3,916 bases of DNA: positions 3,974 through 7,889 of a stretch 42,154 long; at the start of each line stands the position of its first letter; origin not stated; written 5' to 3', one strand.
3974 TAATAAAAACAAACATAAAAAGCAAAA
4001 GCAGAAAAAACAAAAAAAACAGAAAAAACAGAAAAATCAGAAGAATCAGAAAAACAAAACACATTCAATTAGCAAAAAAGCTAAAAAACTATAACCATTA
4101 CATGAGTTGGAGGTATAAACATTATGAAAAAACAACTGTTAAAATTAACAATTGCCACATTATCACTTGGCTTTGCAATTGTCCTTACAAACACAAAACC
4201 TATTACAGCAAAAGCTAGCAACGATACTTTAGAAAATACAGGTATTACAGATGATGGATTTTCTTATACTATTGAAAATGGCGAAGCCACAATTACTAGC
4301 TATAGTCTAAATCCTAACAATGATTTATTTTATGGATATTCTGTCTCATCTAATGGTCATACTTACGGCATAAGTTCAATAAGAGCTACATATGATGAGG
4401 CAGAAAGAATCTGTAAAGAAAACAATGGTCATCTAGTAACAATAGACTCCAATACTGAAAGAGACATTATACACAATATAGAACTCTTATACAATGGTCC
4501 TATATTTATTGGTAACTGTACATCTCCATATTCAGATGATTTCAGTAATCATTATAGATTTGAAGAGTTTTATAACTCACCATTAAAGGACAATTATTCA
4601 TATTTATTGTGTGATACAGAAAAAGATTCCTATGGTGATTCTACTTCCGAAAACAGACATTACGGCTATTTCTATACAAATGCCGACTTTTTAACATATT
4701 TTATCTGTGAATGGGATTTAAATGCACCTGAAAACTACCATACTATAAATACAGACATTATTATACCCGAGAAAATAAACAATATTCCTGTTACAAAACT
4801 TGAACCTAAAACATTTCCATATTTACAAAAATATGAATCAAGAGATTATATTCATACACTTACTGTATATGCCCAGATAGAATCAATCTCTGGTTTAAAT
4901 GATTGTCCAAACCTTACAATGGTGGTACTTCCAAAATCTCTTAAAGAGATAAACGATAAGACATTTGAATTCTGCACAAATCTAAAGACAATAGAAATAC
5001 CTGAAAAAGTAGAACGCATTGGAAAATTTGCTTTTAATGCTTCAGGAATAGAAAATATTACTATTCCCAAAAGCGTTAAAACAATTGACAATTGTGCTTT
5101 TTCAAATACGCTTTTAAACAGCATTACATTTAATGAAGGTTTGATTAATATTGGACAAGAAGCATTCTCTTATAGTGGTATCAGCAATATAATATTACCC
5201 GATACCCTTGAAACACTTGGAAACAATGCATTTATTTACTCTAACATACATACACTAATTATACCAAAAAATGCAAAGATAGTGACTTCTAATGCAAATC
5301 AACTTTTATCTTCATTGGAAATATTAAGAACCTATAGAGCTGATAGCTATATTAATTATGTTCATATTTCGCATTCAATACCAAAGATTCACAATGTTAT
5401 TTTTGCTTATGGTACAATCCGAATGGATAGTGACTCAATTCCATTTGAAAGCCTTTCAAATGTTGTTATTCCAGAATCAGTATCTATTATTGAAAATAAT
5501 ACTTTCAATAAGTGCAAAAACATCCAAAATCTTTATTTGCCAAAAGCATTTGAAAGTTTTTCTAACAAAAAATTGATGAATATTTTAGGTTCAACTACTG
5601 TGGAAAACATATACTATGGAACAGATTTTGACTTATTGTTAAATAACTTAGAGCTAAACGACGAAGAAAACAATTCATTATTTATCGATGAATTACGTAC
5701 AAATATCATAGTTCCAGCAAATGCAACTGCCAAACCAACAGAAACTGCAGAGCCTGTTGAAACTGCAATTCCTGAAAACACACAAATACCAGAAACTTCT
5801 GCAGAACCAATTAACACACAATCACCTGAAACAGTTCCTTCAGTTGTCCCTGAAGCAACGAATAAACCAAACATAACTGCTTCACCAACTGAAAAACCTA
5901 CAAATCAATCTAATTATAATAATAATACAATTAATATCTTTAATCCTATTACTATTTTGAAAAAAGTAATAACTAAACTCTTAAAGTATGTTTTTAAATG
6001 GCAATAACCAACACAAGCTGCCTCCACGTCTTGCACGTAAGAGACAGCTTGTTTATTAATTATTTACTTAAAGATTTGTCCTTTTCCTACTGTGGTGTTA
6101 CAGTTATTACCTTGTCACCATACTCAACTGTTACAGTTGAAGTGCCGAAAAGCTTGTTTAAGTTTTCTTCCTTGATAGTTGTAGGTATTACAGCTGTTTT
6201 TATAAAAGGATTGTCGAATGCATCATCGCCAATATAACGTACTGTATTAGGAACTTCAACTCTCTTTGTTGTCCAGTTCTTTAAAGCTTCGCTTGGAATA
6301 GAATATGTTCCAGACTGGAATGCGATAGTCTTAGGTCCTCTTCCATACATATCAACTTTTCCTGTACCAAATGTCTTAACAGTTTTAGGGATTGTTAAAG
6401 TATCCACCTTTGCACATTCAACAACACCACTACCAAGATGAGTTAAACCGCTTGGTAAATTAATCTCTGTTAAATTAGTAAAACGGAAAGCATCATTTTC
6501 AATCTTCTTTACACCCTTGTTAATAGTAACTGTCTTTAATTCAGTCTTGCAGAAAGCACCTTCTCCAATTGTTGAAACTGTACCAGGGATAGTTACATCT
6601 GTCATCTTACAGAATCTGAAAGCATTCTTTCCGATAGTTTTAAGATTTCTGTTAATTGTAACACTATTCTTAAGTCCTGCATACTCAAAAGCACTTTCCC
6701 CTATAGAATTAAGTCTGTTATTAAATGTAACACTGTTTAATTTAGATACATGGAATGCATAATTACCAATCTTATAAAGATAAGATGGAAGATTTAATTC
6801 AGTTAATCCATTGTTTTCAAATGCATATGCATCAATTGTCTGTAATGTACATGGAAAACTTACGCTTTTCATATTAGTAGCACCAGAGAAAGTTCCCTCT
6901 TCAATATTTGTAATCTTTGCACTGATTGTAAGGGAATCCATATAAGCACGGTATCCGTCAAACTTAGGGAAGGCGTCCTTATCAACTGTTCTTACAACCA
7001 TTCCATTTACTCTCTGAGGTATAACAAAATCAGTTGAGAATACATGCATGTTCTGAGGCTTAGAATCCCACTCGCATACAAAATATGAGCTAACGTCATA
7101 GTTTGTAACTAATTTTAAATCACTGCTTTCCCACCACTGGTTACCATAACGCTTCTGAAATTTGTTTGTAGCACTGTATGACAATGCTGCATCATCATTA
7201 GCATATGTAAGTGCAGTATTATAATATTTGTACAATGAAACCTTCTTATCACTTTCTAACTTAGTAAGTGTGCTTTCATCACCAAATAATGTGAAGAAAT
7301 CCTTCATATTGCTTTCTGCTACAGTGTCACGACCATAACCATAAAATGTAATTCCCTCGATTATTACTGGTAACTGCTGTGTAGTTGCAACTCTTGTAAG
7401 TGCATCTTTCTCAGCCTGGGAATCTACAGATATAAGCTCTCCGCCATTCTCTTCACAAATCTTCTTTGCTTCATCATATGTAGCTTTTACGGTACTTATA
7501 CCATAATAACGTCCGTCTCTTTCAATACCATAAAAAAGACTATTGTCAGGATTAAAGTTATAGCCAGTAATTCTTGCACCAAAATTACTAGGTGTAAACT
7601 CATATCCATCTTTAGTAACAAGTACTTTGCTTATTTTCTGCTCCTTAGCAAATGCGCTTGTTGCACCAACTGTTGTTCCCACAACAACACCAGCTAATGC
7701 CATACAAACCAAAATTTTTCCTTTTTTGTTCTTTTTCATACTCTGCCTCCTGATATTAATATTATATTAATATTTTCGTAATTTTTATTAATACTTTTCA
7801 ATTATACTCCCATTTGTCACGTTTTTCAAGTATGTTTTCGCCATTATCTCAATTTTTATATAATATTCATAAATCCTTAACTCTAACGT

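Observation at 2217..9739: Four-paralog cluster of secreted proteins with a C-type-lectin-like domain inserted into the N-terminal cap of a BspA-type LRR solenoid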

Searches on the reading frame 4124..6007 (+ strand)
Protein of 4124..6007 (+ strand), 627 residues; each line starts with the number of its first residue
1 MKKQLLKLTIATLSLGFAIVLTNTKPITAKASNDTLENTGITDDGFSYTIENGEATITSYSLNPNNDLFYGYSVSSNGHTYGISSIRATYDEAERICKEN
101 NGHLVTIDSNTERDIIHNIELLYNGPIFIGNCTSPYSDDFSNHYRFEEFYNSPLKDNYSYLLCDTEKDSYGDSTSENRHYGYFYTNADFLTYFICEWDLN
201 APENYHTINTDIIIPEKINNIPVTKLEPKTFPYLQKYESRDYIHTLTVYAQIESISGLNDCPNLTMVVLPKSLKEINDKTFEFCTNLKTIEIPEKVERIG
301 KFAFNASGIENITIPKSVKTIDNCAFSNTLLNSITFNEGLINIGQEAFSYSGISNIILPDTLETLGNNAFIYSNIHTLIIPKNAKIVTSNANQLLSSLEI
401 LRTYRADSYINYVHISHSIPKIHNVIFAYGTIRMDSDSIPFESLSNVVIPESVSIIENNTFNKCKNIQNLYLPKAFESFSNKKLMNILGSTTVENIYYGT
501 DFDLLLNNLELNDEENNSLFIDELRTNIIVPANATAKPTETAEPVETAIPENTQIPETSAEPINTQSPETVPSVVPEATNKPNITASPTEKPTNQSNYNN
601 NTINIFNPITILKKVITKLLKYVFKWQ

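Call 3: search_protein_families(library=pfam, proteins=[window:4124-6007:+], max_evalue=1)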
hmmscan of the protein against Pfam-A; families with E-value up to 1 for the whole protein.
window:4124-6007:+ (627 aa): 2 families
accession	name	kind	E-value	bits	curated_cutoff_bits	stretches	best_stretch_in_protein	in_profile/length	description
PF13306.12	LRR_5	-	2e-59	199.5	27.7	4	259-375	9-126/127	BspA type Leucine rich repeat region (6 copies)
PF00059.27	Lectin_C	-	8.2e-05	23.7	22.6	1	88-132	3-47/107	Lectin C-type domain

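Call 58: search_protein_families(library=ncbifam, proteins=[window:4124-6007:+], max_evalue=0.01)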
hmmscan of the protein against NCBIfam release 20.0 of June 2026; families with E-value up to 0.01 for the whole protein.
window:4124-6007:+ (627 aa): 1 family
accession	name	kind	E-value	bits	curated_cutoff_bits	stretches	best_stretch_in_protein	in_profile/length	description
NF047961.1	adhesin_HupY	equivalog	3.6e-17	61.8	1250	2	309-388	432-511/978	leucine-rich repeat adhesin HupY/LrrG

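Call 76: search_protein_families(library=phrogs, proteins=[window:4124-6007:+], max_evalue=0.001)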
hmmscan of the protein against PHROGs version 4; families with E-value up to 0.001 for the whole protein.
window:4124-6007:+ (627 aa): 2 families
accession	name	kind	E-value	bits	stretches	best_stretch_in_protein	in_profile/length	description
phrog_35892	-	unknown function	1.3e-24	86.9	1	250-400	134-285/1181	-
phrog_18805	-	unknown function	5.9e-18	65.9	1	258-379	275-403/457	-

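Call 77: search_protein_families(library=padloc, proteins=[window:4124-6007:+], max_evalue=0.001)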
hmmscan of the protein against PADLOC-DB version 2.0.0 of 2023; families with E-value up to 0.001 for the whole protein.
window:4124-6007:+ (627 aa): 0 families

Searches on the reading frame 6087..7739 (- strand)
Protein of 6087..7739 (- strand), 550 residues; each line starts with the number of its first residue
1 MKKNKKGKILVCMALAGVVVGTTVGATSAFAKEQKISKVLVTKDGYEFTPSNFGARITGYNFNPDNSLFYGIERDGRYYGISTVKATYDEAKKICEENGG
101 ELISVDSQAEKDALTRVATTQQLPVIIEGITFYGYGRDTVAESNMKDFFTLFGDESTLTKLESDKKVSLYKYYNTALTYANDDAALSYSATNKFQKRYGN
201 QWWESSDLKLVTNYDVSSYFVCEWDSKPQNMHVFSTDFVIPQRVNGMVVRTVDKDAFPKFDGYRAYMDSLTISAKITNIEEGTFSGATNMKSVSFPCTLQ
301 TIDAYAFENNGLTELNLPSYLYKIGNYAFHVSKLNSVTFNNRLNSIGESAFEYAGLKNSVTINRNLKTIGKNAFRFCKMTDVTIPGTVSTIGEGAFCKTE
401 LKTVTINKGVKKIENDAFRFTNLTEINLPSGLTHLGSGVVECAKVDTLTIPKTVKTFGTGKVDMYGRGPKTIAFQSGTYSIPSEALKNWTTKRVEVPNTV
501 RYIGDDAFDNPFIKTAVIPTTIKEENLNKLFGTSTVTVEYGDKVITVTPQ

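Call 3: search_protein_families(library=pfam, proteins=[window:6087-7739:-], max_evalue=1)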
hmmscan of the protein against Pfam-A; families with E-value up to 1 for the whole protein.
window:6087-7739:- (550 aa): 5 families
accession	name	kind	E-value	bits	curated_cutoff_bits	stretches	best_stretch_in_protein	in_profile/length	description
PF13306.12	LRR_5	-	2.2e-53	179.9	27.7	3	266-377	12-123/127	BspA type Leucine rich repeat region (6 copies)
PF13855.12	LRR_8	-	0.00012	22.3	27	1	275-317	12-56/61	Leucine rich repeat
PF00059.27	Lectin_C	-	0.00052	21.2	22.6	1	85-119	2-36/107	Lectin C-type domain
PF12112.13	DUF3579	-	0.2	12.6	25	0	41-60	10-29/90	Protein of unknown function (DUF3579)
PF12799.13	LRR_4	-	0.91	10.3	27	0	400-431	2-32/44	Leucine Rich repeats (2 copies)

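Call 49: predict_structure(alignment_id=A4)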
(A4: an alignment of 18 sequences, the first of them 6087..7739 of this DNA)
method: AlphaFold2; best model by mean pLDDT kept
length: 550 residues; sequences in the alignment: 18
mean_pLDDT: 78.3   pTM: 0.74
mean pLDDT of the five models: 78.3, 78.1, 76.3, 75.9, 73.3
residues with pLDDT >= 90: 284; 70-90: 119; 50-70: 37; < 50: 110
segments of 3 or more residues with pLDDT < 50: 1-36, 130-148, 150-155, 157-176, 180-208
pLDDT, mean of each block of 10 residues (from residue 1): 32 34 33 54 91 91 87 90 86 93 76 74 66 39 47 47 43 44 34 35 42 65 92 91 94 82 82 96 90 95 95 90 96 88 94 84 85 95 92 96 93 95 94 93 94 90 74 96 90 96 93 94 92 91 88
secondary structure, 60 per line:
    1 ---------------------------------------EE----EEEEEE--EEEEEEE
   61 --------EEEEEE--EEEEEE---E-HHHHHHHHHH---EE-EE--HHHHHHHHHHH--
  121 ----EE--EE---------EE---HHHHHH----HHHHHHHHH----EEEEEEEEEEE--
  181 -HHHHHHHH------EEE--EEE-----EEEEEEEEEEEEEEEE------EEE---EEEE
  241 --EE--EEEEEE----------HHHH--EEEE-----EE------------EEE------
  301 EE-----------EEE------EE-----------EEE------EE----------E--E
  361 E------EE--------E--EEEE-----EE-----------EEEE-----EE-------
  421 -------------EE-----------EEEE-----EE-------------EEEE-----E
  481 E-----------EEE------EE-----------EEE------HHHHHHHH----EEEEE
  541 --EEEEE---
elements in order: E46-51 E54-60 E69-74 E77-82 H88-97 H108-118 H145-150 H155-163 E168-178 H182-189 E196-198 E201-203 E209-224 E231-233 E237-240 E247-252 H263-266 E269-272 E292-294 E314-316 E336-338 E381-384 E403-406 E447-450 E471-474 E493-495 E515-517 H524-531 E536-540 E543-547
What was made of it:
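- On BspA-type LRR (Pfam LRR_5, PF13306): In the full-length w3 model, residues 220-550 lie mostly at pLDDT 82-96 (call 49).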

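Call 54: fold_search(model_id=the predicted structure, library=pdb)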
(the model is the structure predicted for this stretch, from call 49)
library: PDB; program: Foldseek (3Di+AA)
matches with E <= 10: 623; with E <= 0.001: 21
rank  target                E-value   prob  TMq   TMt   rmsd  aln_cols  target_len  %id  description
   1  4fs7                  5.5e-09  1.00  0.33  0.45   7.6       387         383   16  Crystal structure of a leucine-rich repeat protein (BACOVA_04585) from Bacteroides ovatus ATCC 8483 at 1.19 A resolution (released 2012-09-19)
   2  4cp6                  1.8e-08  1.00  0.31  0.39  10.0       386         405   21  The Crystal structure of Pneumococcal vaccine antigen PcpA (released 2015-02-25)
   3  4h09_A                3.8e-07  1.00  0.27  0.37   8.8       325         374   19  Crystal structure of a leucine-rich repeat protein (EUBVEN_01088) from Eubacterium ventriosum ATCC 27560 at 2.50 A res (released 2012-10-10)
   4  4h09_E                3.8e-07  1.00  0.28  0.37   9.4       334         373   20  Crystal structure of a leucine-rich repeat protein (EUBVEN_01088) from Eubacterium ventriosum ATCC 27560 at 2.50 A res (released 2012-10-10)
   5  4fd0                  4.3e-07  1.00  0.28  0.37  15.2       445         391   17  Crystal structure of a putative cell surface protein (BACCAC_03700) from Bacteroides caccae ATCC 43185 at 2.07 A resolut (released 2012-07-25)
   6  4h09_C                6.5e-07  1.00  0.27  0.37   9.3       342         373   20  Crystal structure of a leucine-rich repeat protein (EUBVEN_01088) from Eubacterium ventriosum ATCC 27560 at 2.50 A res (released 2012-10-10)
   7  4gt6                  6.8e-07  1.00  0.22  0.30  10.8       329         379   16  Crystal structure of a leucine rich cell surface protein (FAEPRAA2165_01021) from Faecalibacterium prausnitzii A2-165 at (released 2012-09-26)
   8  4h09_B                7.8e-07  1.00  0.27  0.37   9.0       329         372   18  Crystal structure of a leucine-rich repeat protein (EUBVEN_01088) from Eubacterium ventriosum ATCC 27560 at 2.50 A res (released 2012-10-10)
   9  4h09_D                1.2e-06  1.00  0.26  0.36   9.3       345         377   20  Crystal structure of a leucine-rich repeat protein (EUBVEN_01088) from Eubacterium ventriosum ATCC 27560 at 2.50 A res (released 2012-10-10)
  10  4fdw                  5.8e-06  1.00  0.35  0.48  13.4       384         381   16  Crystal structure of a putative cell surface protein (BACOVA_01565) from Bacteroides ovatus ATCC 8483 at 2.05 A resoluti (released 2012-07-25)
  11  6mlx_A                5.6e-05  1.00  0.25  0.57   3.9       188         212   21  Crystal structure of T. pallidum Leucine Rich Repeat protein (TpLRR) (released 2019-07-17)
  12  6mlx_B                6.7e-05  1.00  0.18  0.42  10.7       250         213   17  Crystal structure of T. pallidum Leucine Rich Repeat protein (TpLRR) (released 2019-07-17)
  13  6mlx_C                3.0e-04  1.00  0.25  0.57   3.9       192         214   21  Crystal structure of T. pallidum Leucine Rich Repeat protein (TpLRR) (released 2019-07-17)
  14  8i2g_R                4.7e-04  1.00  0.20  0.19  10.5       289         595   17  FSHR-Follicle stimulating hormone-compound 716340-Gs complex (released 2023-03-29)
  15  4mqw_Z                4.7e-04  1.00  0.20  0.31  12.1       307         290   15  Structure of follicle-stimulating hormone in complex with the entire ectodomain of its receptor (P31) (released 2014-04-09)
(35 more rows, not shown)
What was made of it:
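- On BspA-type LRR (Pfam LRR_5, PF13306): The best Foldseek PDB hits are 4fs7, 4cp6 (PcpA), 4h09, 4fd0, 4gt6 and 6mlx, E 5e-9 to 6e-5 (call 54).
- The full-length model's best matches are solved LRR_5 proteins, including the pneumococcal surface protein PcpA and T. pallidum TpLRR (calls 49, 54).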

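Call 58: search_protein_families(library=ncbifam, proteins=[window:6087-7739:-], max_evalue=0.01)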
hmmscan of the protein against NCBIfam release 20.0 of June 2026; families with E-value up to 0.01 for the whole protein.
window:6087-7739:- (550 aa): 2 families
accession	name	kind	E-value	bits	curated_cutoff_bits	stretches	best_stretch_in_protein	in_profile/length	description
NF047961.1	adhesin_HupY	equivalog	7.8e-24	83.8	1250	1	239-434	399-600/978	leucine-rich repeat adhesin HupY/LrrG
NF045861.1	glide_Gli349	exception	4.5e-16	56.8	1750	3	269-354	2681-2768/3169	gliding machinery surface structure protein Gli349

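Call 76: search_protein_families(library=phrogs, proteins=[window:6087-7739:-], max_evalue=0.001)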
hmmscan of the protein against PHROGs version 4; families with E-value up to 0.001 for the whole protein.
window:6087-7739:- (550 aa): 2 families
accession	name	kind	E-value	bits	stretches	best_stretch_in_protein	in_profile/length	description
phrog_35892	-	unknown function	4.8e-34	118.2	2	267-418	124-277/1181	-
phrog_18805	-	unknown function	4.1e-21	76.3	2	343-474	267-405/457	-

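Call 77: search_protein_families(library=padloc, proteins=[window:6087-7739:-], max_evalue=0.001)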
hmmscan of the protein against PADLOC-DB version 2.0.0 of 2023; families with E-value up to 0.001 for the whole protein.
window:6087-7739:- (550 aa): 0 families
